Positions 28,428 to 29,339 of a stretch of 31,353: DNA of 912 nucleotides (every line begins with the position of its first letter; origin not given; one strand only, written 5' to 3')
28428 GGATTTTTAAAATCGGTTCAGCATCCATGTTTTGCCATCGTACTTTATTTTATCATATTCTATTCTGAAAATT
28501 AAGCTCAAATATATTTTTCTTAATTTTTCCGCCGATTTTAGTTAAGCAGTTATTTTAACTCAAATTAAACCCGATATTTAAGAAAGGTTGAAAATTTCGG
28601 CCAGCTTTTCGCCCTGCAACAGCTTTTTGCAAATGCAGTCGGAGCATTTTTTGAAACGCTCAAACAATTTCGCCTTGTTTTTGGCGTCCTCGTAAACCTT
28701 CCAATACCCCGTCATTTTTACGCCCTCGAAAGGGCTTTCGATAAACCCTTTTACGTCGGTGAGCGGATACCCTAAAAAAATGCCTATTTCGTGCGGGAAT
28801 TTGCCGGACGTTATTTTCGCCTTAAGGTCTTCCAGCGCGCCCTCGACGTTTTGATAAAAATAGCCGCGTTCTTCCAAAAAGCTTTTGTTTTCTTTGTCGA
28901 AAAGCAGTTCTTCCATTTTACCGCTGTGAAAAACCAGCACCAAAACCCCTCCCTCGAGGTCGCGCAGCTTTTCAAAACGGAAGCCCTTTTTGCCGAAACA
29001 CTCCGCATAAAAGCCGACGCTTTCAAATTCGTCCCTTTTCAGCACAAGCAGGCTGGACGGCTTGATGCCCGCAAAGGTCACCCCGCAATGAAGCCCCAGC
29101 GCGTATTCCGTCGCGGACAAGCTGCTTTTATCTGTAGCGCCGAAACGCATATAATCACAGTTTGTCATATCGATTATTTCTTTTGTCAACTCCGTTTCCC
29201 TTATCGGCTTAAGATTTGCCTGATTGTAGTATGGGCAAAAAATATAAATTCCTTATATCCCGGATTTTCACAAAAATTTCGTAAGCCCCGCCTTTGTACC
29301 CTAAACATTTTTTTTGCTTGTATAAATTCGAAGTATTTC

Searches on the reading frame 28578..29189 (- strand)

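Call 64: search_protein_families(library=pfam, proteins=[window:28578-29189:-], max_evalue=0.001)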
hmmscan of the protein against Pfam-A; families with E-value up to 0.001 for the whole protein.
window:28578-29189:- (203 aa): 1 family
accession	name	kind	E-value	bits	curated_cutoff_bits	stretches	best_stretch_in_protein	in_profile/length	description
PF12672.12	DUF3793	-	2.6e-48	164.6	25.1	1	33-199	3-166/167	Protein of unknown function (DUF3793)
